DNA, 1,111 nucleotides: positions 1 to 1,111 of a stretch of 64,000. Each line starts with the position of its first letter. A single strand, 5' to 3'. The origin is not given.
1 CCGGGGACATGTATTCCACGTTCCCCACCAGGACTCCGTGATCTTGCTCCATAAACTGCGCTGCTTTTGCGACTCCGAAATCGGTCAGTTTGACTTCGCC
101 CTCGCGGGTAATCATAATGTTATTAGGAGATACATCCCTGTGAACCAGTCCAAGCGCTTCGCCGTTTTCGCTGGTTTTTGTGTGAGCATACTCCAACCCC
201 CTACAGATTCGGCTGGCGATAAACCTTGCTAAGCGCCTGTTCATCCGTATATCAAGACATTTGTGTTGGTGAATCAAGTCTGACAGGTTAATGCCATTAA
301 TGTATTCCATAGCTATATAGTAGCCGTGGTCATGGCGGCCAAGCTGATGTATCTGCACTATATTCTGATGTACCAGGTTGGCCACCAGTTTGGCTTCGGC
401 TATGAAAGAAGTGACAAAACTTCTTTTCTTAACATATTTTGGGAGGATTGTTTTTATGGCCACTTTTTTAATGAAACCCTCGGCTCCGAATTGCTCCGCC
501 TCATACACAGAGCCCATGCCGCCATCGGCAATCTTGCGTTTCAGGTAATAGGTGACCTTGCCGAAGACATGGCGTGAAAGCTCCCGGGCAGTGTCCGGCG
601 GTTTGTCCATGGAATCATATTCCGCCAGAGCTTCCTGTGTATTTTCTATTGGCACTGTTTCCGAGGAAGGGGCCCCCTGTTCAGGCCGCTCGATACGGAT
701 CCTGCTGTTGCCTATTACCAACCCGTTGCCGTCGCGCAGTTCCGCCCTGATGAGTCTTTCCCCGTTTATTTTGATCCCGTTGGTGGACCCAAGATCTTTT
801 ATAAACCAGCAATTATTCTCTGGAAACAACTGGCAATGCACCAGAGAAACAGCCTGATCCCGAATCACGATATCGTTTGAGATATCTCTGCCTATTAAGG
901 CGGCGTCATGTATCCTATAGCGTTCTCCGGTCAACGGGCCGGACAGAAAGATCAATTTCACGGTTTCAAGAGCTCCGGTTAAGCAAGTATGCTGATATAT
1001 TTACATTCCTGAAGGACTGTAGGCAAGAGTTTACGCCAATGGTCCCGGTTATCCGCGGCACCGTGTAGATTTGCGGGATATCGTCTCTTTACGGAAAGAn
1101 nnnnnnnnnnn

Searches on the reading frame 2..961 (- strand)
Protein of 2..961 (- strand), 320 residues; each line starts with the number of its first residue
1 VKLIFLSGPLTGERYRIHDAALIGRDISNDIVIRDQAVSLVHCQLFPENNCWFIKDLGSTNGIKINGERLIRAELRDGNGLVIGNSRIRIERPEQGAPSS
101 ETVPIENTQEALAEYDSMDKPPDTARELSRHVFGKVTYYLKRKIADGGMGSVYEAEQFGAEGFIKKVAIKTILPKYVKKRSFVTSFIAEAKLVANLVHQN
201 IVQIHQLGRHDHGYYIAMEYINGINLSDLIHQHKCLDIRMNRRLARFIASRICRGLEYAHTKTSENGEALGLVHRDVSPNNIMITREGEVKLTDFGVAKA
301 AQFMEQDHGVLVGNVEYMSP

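Call 58: search_protein_families(library=pfam, proteins=[window:2-961:-], max_evalue=0.001)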
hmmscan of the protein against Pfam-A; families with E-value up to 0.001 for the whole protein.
window:2-961:- (320 aa): 6 families
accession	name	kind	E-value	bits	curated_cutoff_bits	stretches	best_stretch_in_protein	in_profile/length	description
PF00069.31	Pkinase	-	7.6e-30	104.6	31.7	1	139-320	2-166/263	Protein kinase domain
PF07714.23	PK_Tyr_Ser-Thr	-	2.1e-22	80.1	23.1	1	140-308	3-161/258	Protein tyrosine and serine/threonine kinase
PF00498.31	FHA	-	2e-17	63.8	20.7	1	22-84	2-67/67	FHA domain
PF16697.10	Yop-YscD_cpl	-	2.3e-14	53.9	33.2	1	5-91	2-91/94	Inner membrane component of T3SS, cytoplasmic domain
PF03109.22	ABC1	-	0.0004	20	22.9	0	216-302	145-218/244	ABC1 atypical kinase-like domain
PF17667.7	Pkinase_fungal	-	0.00053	19.2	24.1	0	271-319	307-361/387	Fungal protein kinase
